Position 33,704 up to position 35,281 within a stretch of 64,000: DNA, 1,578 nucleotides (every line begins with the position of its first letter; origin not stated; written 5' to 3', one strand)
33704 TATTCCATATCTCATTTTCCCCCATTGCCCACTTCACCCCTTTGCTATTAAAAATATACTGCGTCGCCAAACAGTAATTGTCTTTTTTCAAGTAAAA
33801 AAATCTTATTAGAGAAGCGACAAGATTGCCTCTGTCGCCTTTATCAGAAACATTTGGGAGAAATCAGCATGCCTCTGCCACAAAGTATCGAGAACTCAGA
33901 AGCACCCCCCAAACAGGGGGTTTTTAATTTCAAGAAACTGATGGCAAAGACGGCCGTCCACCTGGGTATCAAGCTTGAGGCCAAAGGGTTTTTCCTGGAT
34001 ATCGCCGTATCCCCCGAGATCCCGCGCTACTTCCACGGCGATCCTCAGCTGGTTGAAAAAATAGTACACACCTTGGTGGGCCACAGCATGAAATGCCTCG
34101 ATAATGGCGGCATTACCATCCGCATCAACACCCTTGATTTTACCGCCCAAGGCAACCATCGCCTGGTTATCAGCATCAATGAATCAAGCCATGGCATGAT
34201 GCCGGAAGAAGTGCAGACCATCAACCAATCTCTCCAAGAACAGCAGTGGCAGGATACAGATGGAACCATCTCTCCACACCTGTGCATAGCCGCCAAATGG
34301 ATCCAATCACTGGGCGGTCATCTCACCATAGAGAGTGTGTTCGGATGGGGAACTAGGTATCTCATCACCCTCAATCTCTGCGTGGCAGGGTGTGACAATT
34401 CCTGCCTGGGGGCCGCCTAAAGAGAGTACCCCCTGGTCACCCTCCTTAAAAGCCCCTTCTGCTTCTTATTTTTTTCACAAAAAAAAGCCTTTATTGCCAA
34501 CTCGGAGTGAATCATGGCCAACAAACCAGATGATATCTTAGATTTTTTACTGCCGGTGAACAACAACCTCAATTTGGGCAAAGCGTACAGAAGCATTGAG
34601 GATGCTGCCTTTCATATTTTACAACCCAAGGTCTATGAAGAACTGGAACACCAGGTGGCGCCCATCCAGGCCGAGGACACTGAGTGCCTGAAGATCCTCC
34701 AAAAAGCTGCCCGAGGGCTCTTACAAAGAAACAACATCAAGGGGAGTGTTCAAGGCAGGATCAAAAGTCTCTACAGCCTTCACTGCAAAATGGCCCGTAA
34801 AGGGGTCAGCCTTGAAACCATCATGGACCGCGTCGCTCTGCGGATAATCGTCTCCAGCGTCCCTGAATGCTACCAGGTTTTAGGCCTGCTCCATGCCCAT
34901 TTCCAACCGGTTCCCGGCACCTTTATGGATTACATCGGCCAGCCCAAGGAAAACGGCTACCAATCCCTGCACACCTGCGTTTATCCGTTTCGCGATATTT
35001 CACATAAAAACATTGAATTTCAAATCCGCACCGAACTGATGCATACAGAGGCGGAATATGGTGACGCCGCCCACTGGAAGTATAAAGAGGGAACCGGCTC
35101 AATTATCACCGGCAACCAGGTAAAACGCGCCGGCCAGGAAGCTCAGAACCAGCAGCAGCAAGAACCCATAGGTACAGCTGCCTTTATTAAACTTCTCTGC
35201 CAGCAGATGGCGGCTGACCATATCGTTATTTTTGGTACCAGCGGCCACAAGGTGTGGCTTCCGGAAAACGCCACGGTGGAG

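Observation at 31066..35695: Two-component system physically coupled to a pseudo-kinase and a hydrolase-less (p)ppGpp synthetase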

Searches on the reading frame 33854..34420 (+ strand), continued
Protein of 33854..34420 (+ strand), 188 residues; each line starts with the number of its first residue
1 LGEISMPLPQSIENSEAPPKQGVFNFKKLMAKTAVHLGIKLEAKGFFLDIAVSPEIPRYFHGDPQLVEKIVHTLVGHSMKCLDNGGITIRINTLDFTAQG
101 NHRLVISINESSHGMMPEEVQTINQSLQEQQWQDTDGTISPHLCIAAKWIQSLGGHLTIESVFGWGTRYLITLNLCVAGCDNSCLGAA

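Call 82: predict_structure(alignment_id=A7)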
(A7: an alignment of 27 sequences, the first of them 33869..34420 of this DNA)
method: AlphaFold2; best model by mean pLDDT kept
length: 183 residues; sequences in the alignment: 27
mean_pLDDT: 90.2   pTM: 0.84
mean pLDDT of the five models: 90.2, 89.4, 88.8, 88.6, 88.6
residues with pLDDT >= 90: 139; 70-90: 22; 50-70: 20; < 50: 2
segments of 3 or more residues with pLDDT < 50: none
pLDDT, mean of each block of 10 residues (from residue 1): 63 83 98 98 98 96 98 95 97 89 96 93 77 86 95 96 97 79 52
secondary structure, 60 per line:
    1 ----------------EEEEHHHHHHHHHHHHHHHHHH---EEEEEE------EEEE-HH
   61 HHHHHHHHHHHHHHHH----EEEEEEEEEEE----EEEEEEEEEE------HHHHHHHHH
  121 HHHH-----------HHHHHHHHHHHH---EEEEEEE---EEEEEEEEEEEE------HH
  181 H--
elements in order: E17-20 H21-38 E42-47 E54-57 H59-76 E81-91 E96-105 H112-124 H136-147 E151-157 E161-172

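Call 84: fold_search(model_id=the predicted structure, library=pdb)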
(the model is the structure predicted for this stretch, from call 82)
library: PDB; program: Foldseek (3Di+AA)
matches with E <= 10: 980; with E <= 0.001: 340
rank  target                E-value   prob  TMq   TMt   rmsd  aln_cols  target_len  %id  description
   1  4pl9                  1.8e-13  1.00  0.71  0.85   3.0       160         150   19  Structure of the catalytic domain of ETR1 from Arabidopsis thaliana (released 2014-12-17)
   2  7z8n_A                1.9e-12  1.00  0.70  0.46   4.4       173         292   24  GacS histidine kinase from Pseudomonas aeruginosa (released 2022-07-13)
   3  6dk7_C                2.0e-12  1.00  0.70  0.58   3.7       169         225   22  RetS histidine kinase region with cobalt (released 2019-03-20)
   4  6dk7_F                5.8e-12  1.00  0.68  0.57   3.9       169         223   22  RetS histidine kinase region with cobalt (released 2019-03-20)
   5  6dk7_B                8.4e-12  1.00  0.71  0.59   3.2       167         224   22  RetS histidine kinase region with cobalt (released 2019-03-20)
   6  6dk7_G                8.9e-12  1.00  0.71  0.59   3.4       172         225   23  RetS histidine kinase region with cobalt (released 2019-03-20)
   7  6dk8_A                1.2e-11  1.00  0.71  0.59   3.5       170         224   22  RetS kinase region without cobalt (released 2019-03-20)
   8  6dk8_F                1.9e-11  1.00  0.68  0.56   4.0       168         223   21  RetS kinase region without cobalt (released 2019-03-20)
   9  6dk8_E                2.0e-11  1.00  0.69  0.57   3.7       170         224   22  RetS kinase region without cobalt (released 2019-03-20)
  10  6dk8_G                2.1e-11  1.00  0.71  0.59   3.4       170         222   23  RetS kinase region without cobalt (released 2019-03-20)
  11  6dk7_A                2.3e-11  1.00  0.71  0.59   3.4       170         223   24  RetS histidine kinase region with cobalt (released 2019-03-20)
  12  6dk7_E                2.3e-11  1.00  0.70  0.58   3.5       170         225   23  RetS histidine kinase region with cobalt (released 2019-03-20)
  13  6dk8_B                5.4e-11  1.00  0.67  0.56   3.9       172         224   20  RetS kinase region without cobalt (released 2019-03-20)
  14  6dk8_C                6.5e-11  1.00  0.71  0.59   3.6       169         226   22  RetS kinase region without cobalt (released 2019-03-20)
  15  6dk8_H                9.4e-11  1.00  0.69  0.58   3.8       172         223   22  RetS kinase region without cobalt (released 2019-03-20)
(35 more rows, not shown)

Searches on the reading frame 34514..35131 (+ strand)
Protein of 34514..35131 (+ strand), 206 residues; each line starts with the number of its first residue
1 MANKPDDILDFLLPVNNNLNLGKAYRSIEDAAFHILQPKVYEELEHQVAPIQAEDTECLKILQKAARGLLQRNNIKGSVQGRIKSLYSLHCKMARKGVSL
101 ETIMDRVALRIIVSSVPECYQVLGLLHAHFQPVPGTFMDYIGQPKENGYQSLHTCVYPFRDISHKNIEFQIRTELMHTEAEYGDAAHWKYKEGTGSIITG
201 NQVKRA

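Call 31: find_related_loci(query=A3, collection=metagenome_contigs, flank=8000)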
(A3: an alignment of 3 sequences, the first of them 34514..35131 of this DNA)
Query A3 (206 aa) in metagenome_contigs; peptide patterns used: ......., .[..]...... (x = any residue, [..] = any of these).
600 stretches matched a pattern (row limit reached: there are more); 597 encode a relative of the query (tblastn E <= 1e-3); the best 80 are kept; 80 distinct loci.
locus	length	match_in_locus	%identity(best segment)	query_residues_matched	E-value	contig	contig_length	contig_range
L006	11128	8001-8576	42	10-205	7e-47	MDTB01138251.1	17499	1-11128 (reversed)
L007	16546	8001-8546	42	9-193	8e-47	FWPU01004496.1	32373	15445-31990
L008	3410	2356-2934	41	7-202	1e-46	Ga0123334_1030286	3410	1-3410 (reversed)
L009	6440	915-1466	41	7-193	2e-46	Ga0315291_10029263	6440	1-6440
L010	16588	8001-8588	41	7-205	4e-46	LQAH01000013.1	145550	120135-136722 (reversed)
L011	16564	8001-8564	42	3-193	3e-45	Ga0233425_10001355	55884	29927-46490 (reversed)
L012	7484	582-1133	41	7-193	3e-45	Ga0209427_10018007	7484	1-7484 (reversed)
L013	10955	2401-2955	43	7-195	3e-45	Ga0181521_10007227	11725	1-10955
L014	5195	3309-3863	41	7-193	3e-45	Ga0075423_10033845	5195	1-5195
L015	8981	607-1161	43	7-193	8e-45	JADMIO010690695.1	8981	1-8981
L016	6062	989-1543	40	7-194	2e-44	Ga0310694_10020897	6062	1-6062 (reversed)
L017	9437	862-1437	42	2-196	4e-44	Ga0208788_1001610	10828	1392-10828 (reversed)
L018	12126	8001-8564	44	4-194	4e-44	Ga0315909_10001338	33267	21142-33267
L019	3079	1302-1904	40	3-204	4e-44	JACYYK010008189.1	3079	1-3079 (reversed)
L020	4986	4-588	41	7-205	5e-44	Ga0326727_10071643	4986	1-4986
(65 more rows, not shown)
